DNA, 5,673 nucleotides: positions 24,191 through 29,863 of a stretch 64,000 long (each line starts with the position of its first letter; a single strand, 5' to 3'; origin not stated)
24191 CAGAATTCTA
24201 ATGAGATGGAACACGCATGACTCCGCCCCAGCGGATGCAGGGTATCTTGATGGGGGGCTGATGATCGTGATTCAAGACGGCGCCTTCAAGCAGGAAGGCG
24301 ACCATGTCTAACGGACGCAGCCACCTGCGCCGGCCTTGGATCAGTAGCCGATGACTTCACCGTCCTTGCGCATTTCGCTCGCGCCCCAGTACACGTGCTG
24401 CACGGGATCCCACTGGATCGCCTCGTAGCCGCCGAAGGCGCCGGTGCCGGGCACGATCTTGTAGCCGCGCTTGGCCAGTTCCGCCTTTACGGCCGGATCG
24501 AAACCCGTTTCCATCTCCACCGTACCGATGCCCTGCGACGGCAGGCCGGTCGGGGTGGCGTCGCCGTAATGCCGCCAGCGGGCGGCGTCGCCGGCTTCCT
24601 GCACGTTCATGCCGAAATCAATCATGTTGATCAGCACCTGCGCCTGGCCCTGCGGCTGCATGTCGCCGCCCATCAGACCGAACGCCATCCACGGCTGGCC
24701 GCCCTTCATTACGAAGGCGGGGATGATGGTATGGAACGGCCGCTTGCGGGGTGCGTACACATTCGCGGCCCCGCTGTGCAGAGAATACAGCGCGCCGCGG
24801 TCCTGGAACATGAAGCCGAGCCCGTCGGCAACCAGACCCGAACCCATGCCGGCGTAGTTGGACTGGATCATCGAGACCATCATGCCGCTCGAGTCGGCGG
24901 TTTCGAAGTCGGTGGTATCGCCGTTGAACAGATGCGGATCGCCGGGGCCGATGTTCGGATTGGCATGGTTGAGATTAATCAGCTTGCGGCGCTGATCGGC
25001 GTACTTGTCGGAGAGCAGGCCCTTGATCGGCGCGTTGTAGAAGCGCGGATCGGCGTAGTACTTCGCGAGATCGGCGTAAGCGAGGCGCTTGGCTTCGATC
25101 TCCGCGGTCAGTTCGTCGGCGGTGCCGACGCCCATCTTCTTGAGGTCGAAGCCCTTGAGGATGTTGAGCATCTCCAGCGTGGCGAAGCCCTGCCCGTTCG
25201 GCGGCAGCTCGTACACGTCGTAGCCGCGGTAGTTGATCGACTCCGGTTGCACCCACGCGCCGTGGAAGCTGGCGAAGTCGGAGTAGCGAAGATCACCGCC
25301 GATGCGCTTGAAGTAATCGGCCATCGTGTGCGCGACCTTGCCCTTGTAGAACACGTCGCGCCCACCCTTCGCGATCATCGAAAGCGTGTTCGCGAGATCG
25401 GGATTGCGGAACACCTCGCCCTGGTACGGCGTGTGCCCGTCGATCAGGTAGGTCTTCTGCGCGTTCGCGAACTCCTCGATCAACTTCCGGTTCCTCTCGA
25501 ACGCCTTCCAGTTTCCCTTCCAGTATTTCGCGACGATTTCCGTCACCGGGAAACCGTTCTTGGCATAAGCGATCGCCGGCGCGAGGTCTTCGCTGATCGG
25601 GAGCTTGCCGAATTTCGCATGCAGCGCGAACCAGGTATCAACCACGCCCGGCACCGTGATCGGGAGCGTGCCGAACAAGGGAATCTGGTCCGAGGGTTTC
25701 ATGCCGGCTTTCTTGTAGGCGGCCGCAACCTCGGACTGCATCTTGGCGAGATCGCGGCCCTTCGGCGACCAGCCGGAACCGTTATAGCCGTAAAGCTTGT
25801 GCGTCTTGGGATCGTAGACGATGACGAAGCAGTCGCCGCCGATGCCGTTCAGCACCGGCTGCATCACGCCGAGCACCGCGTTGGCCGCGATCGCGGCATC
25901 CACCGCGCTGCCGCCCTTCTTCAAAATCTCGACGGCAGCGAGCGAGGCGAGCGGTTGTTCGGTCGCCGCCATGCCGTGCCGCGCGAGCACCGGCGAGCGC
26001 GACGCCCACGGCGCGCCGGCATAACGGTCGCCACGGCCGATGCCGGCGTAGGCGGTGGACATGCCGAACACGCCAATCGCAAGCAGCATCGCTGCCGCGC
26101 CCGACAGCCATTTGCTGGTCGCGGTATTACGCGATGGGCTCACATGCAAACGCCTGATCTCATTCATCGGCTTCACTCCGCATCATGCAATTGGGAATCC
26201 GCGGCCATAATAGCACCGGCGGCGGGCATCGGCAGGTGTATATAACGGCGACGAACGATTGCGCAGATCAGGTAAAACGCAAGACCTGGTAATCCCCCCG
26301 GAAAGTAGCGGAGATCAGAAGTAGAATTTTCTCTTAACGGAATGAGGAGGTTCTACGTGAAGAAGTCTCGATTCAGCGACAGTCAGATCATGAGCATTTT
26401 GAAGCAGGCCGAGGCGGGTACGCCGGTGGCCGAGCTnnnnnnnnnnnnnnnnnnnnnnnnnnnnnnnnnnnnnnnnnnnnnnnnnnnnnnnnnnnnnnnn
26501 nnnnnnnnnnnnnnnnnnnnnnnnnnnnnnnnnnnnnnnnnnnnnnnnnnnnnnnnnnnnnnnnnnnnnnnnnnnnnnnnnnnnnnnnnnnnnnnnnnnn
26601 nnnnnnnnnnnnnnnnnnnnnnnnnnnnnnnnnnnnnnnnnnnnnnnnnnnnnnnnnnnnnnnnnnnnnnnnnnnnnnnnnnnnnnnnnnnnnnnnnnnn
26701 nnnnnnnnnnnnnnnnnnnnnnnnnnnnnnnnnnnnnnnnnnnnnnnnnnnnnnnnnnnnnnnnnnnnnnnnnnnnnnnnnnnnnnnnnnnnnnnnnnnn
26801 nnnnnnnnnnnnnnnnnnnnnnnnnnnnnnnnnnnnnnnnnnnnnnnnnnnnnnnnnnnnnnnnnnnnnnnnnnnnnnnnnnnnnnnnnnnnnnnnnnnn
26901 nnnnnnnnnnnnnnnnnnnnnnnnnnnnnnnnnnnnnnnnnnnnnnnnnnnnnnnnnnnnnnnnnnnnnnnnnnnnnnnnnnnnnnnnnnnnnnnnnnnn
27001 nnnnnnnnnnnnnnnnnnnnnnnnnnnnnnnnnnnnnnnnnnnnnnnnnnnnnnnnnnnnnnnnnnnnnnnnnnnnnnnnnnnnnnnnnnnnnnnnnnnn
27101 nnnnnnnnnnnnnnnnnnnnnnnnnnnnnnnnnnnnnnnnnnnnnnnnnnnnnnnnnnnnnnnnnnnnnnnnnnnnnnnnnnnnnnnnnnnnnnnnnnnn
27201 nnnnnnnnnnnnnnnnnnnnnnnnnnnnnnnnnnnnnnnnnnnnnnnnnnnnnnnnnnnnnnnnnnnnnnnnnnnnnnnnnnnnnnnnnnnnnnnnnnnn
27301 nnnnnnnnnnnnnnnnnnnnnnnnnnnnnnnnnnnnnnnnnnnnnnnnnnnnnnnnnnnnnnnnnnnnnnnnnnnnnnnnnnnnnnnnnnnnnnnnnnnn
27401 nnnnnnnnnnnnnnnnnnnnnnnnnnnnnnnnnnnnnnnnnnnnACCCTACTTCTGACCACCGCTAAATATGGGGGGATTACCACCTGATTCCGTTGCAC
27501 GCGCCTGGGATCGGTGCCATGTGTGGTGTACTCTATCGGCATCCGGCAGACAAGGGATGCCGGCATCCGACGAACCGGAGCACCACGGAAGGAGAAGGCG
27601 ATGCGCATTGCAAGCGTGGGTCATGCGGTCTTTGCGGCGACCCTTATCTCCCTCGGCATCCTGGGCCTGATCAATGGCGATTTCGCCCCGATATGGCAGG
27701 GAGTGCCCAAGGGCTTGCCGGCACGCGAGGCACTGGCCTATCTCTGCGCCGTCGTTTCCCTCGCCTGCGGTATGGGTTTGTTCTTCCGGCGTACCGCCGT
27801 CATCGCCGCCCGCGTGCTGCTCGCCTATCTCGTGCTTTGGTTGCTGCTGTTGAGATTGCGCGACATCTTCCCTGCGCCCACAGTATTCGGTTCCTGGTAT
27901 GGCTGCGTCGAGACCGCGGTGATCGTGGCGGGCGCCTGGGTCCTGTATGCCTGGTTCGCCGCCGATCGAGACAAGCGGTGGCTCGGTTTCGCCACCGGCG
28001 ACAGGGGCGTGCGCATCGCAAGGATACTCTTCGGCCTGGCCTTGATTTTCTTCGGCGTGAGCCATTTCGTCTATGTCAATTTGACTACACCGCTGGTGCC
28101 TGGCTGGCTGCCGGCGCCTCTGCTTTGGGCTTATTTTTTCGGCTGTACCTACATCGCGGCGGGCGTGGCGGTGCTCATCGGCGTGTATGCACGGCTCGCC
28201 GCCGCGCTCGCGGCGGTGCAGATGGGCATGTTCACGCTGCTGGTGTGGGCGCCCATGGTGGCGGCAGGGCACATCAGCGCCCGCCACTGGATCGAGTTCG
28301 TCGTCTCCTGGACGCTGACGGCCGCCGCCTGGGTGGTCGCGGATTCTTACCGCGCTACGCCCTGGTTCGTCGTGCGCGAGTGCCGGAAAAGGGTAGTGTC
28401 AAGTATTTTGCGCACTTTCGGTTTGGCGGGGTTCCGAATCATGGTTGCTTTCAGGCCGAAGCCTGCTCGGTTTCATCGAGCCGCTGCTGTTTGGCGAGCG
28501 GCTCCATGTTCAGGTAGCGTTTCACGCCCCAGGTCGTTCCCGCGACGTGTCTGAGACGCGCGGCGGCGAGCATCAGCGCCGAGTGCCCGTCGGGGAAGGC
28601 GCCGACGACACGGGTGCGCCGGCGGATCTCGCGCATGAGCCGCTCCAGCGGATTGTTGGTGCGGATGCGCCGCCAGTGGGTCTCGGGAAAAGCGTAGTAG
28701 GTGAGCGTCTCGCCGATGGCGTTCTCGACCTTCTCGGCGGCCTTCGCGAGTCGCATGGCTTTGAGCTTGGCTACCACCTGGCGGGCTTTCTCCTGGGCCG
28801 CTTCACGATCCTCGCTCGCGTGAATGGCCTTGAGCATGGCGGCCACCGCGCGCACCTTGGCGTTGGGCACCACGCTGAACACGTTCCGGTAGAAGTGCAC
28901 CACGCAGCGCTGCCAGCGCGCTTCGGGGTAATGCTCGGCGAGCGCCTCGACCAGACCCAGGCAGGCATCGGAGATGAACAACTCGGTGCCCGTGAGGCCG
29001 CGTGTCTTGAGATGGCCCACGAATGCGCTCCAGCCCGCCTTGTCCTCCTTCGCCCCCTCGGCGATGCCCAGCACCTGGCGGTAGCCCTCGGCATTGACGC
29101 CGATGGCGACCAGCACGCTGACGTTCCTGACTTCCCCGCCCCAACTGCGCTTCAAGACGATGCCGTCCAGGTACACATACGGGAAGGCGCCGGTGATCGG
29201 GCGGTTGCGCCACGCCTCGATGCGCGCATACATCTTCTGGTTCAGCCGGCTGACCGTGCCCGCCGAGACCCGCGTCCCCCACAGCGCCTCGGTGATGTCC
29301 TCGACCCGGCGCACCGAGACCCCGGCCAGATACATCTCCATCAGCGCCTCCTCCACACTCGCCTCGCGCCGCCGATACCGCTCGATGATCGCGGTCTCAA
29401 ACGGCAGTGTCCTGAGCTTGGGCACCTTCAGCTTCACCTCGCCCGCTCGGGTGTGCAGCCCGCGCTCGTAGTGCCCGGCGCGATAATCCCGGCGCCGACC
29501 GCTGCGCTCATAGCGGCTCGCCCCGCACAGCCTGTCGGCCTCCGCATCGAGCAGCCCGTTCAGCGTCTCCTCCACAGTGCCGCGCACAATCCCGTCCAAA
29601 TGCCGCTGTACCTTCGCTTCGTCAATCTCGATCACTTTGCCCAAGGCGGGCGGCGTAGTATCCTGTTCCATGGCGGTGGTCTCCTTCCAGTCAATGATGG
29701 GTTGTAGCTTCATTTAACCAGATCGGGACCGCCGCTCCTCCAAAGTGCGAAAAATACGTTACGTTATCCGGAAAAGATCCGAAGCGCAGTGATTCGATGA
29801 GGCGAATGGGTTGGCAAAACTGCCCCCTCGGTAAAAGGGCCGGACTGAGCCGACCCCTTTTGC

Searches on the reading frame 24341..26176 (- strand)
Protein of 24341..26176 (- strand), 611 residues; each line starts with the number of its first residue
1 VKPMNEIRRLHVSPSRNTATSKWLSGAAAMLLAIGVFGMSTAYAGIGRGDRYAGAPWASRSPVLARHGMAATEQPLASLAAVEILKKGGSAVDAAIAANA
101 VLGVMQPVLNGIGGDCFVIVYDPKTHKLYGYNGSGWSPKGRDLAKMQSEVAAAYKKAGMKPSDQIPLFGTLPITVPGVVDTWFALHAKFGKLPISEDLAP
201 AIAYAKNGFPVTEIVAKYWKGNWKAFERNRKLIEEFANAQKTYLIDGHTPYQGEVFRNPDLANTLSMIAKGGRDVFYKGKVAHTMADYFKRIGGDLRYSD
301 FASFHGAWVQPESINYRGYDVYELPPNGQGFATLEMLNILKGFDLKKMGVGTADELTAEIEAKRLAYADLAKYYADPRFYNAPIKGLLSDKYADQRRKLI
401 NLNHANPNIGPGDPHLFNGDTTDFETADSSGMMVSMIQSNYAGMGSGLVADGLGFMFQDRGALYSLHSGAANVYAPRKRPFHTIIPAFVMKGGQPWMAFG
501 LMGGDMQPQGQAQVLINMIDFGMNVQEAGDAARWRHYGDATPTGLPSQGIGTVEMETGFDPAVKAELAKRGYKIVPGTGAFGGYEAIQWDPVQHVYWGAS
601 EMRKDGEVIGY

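Call 41: search_protein_families(library=pfam, proteins=[window:24341-26176:-], max_evalue=0.0001)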
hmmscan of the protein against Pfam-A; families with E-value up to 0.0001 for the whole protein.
window:24341-26176:- (611 aa): 1 family
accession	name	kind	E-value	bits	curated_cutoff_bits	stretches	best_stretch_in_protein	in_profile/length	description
PF01019.26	G_glu_transpept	-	7.8e-138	460.9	27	1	83-606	2-512/512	Gamma-glutamyltranspeptidase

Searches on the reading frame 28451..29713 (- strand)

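Call 41: search_protein_families(library=pfam, proteins=[window:28451-29713:-], max_evalue=0.0001)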
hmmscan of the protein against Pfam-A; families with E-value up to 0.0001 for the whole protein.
window:28451-29713:- (420 aa): 2 families
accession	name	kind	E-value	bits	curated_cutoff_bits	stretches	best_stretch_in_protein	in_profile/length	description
PF00872.24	Transposase_mut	-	2.1e-111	372.9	21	1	25-385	8-367/379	Transposase, Mutator family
PF10551.15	MULE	-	8.7e-06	26.5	27.6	1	200-277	17-99/99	MULE transposase domain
